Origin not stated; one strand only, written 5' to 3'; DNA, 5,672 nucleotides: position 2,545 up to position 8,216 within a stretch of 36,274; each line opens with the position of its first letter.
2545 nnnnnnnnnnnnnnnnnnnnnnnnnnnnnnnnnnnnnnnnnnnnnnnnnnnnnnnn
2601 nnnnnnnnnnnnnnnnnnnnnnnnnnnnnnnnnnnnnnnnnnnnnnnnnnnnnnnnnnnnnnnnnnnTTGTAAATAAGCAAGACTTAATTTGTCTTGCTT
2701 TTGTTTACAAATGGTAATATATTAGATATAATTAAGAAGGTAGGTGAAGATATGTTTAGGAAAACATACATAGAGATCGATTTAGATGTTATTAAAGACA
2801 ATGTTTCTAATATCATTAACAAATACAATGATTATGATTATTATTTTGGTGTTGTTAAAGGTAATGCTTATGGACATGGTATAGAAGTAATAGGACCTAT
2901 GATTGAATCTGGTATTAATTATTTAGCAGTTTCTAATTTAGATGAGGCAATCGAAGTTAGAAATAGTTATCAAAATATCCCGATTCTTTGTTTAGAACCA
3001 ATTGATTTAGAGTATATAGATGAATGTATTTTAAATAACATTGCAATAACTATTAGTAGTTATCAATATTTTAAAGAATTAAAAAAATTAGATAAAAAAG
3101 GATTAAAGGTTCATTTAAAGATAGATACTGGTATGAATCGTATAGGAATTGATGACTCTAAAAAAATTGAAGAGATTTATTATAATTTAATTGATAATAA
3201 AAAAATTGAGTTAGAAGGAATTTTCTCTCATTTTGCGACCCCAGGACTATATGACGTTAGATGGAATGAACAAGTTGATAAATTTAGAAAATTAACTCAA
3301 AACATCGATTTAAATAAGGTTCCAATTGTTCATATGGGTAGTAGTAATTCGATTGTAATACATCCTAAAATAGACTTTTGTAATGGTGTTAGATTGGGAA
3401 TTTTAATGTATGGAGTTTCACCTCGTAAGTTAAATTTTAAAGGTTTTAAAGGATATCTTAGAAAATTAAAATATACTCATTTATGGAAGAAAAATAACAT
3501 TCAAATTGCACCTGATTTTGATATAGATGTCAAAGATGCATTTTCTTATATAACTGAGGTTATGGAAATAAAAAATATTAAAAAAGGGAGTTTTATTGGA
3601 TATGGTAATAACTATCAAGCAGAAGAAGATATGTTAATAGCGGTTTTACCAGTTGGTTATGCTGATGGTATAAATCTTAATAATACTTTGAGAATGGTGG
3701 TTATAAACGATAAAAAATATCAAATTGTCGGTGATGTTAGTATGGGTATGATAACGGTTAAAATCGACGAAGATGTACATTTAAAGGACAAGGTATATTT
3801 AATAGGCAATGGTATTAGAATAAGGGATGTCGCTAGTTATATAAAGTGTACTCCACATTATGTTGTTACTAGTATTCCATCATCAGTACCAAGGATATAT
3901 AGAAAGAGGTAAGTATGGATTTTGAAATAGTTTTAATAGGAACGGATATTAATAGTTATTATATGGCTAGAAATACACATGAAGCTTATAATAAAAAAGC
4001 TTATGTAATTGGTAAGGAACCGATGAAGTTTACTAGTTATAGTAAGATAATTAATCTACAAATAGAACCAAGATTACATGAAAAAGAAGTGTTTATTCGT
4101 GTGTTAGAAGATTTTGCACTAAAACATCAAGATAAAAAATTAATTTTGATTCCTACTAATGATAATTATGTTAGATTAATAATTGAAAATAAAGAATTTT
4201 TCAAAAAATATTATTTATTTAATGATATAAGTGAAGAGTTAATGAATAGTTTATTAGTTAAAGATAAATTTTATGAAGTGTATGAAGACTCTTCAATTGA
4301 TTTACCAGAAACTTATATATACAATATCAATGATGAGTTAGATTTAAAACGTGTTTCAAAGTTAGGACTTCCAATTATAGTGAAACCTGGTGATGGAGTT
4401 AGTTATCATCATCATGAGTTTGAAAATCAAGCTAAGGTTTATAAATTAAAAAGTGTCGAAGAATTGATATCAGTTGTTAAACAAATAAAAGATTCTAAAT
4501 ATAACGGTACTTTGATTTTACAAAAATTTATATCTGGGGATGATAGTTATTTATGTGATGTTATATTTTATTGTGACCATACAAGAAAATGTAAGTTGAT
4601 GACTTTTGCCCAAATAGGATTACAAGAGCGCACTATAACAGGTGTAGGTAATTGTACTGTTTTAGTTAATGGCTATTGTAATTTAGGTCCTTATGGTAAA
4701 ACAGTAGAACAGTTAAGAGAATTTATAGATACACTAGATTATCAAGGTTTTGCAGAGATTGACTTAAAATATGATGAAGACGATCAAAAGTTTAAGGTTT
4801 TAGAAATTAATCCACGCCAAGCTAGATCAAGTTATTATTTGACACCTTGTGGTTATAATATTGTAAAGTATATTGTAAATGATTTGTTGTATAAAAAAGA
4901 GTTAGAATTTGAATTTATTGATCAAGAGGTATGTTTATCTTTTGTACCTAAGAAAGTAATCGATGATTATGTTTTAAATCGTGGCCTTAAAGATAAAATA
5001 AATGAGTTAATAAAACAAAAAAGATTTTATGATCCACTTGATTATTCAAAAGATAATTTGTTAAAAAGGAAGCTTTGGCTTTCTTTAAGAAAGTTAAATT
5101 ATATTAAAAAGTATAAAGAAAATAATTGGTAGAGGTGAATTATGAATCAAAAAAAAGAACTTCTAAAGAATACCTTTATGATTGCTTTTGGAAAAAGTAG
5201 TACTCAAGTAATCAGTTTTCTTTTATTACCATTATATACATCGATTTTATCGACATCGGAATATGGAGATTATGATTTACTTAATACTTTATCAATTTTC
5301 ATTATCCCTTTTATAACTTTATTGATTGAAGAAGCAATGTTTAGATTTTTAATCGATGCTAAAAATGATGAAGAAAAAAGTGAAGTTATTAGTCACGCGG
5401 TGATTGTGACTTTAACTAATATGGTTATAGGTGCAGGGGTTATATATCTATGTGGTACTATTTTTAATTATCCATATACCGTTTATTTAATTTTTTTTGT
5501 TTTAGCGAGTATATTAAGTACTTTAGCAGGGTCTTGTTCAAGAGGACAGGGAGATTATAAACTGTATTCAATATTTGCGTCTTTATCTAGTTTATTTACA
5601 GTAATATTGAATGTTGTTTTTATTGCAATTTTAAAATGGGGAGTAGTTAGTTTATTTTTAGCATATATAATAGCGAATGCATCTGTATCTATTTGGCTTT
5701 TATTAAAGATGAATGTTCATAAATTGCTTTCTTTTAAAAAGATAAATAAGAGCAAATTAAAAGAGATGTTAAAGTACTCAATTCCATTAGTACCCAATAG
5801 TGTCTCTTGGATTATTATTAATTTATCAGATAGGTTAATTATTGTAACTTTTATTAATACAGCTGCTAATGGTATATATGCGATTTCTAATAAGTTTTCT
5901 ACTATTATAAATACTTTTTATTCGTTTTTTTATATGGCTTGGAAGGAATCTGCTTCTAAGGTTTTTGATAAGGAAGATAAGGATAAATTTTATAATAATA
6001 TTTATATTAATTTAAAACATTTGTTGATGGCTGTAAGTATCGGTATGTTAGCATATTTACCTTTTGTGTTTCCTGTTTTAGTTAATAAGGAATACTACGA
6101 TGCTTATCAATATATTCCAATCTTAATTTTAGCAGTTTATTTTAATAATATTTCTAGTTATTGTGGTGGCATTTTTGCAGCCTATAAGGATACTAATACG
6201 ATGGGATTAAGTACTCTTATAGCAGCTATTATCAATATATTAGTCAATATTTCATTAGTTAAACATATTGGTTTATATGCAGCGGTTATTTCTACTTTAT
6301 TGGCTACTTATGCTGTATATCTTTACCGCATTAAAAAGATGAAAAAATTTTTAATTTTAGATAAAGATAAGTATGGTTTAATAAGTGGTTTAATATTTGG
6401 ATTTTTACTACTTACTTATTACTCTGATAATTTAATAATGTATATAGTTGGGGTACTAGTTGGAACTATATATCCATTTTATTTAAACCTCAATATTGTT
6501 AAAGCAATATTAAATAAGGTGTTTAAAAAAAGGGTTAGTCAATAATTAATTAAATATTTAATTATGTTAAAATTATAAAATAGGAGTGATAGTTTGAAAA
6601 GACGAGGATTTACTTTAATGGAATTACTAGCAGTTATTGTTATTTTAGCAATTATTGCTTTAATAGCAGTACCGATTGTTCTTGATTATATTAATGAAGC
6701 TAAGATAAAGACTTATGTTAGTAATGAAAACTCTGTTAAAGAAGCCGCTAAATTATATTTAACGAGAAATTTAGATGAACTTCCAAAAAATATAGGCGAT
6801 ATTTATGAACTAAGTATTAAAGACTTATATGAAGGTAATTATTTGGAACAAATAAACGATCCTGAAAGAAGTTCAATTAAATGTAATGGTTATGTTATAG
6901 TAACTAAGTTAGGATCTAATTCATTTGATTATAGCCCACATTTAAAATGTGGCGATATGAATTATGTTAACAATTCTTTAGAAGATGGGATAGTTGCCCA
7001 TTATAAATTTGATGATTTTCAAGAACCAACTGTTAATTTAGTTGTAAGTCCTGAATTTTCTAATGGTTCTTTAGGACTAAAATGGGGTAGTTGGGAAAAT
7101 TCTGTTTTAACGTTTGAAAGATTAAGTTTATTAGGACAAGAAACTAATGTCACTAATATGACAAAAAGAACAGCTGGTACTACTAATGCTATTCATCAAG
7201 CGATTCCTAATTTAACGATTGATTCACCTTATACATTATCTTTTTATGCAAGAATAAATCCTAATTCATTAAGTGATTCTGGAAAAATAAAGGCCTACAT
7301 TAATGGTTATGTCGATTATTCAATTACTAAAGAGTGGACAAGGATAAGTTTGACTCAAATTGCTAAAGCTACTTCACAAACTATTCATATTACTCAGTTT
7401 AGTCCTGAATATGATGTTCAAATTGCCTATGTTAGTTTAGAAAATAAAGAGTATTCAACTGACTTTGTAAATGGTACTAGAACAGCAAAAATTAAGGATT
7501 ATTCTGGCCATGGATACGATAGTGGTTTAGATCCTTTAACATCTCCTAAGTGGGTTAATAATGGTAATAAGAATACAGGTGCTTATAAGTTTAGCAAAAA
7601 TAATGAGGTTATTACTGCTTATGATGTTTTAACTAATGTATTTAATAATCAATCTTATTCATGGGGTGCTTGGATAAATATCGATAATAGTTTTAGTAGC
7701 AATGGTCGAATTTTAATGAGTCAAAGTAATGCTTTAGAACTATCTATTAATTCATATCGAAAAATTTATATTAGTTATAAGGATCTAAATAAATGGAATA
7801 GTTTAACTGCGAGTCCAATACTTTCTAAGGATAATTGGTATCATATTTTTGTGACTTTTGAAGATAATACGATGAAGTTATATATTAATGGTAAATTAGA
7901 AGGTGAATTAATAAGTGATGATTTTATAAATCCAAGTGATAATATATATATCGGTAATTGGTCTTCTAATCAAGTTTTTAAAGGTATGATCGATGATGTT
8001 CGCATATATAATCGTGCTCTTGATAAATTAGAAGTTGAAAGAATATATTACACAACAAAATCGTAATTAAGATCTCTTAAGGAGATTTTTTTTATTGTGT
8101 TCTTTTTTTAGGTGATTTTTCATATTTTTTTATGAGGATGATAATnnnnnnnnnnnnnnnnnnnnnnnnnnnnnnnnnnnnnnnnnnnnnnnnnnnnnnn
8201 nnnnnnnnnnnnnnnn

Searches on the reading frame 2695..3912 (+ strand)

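Call 20: search_protein_families(library=pfam, proteins=[window:2695-3912:+], max_evalue=10)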
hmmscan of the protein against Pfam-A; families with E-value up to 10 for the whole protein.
window:2695-3912:+ (405 aa): 3 families
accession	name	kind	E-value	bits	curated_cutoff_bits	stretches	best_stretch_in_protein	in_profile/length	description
PF01168.26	Ala_racemase_N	-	4.9e-50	170.7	24.1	1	28-243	1-220/220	Alanine racemase, N-terminal domain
PF00842.27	Ala_racemase_C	-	8.2e-29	100.2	25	1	284-402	3-127/127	Alanine racemase, C-terminal domain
PF07764.18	Omega_Repress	-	0.77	10.5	33.3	1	347-380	18-50/59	Omega Transcriptional Repressor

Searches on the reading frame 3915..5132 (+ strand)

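Call 20: search_protein_families(library=pfam, proteins=[window:3915-5132:+], max_evalue=10)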
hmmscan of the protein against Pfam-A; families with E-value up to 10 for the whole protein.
window:3915-5132:+ (405 aa): 5 families
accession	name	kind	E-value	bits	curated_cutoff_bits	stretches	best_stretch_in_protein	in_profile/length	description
PF02655.19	ATP-grasp_3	-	0.00045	20.8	23.2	1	117-301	5-156/160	ATP-grasp domain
PF15632.11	ATPgrasp_Ter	-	0.00066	19.9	29.1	1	262-327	48-111/131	ATP-grasp in the biosynthetic pathway with Ter operon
PF02786.22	CPSase_L_D2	-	0.0059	16.6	19.8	1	269-307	147-185/211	Carbamoyl-phosphate synthase L chain, ATP binding domain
PF07478.18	Dala_Dala_lig_C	-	0.014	15.4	24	2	140-208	25-83/204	D-ala D-ala ligase C-terminus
PF24127.1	DUF7395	-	0.2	12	27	1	132-147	3-18/49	Domain of unknown function (DUF7395)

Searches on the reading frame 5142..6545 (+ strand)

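Call 20: search_protein_families(library=pfam, proteins=[window:5142-6545:+], max_evalue=10)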
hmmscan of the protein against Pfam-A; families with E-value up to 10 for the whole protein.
window:5142-6545:+ (467 aa): 4 families
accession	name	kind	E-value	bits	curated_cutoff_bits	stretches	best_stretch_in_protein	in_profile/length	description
PF01943.22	Polysacc_synt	-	1.8e-19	70.7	28.2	1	7-266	1-265/274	Polysaccharide biosynthesis protein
PF13440.11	Polysacc_synt_3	-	4.2e-07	29.9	23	1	35-307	5-277/293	Polysaccharide biosynthesis protein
PF01554.23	MatE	-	0.00044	20.4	24.9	1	233-369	19-159/161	MatE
PF03526.18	Microcin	-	1.1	9.5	25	1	371-394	3-26/55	Colicin E1 (microcin) immunity protein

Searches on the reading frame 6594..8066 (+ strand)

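Call 20: search_protein_families(library=pfam, proteins=[window:6594-8066:+], max_evalue=10)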
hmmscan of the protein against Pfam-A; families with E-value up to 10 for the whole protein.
window:6594-8066:+ (490 aa): 8 families
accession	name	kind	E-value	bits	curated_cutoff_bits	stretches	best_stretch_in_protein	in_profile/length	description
PF13385.13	Laminin_G_3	-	1.2e-26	94.1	27.6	1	348-481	12-150/151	Concanavalin A-like lectin/glucanases superfamily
PF07963.17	N_methyl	-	9e-07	28.7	21.2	1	2-25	3-26/27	Prokaryotic N-terminal methylation motif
PF02018.23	CBM_4_9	-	0.00049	20.9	25.9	1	148-252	2-99/136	Carbohydrate binding domain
PF02210.31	Laminin_G_2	-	0.0005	21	22.9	1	373-472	10-124/126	Laminin G domain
PF02973.23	Sialidase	-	0.0029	17.6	26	1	418-485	110-185/189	Sialidase, N-terminal domain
PF12967.12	DUF3855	-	0.011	16.2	27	1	342-402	64-124/158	Domain of Unknown Function with PDB structure (DUF3855)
PF22925.3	TS_C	-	0.039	14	27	1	378-478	98-201/202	Trans-sialidase, C-terminal domain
PF14221.11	DUF4330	-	0.15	12.6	27.6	0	240-301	55-116/167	Domain of unknown function (DUF4330)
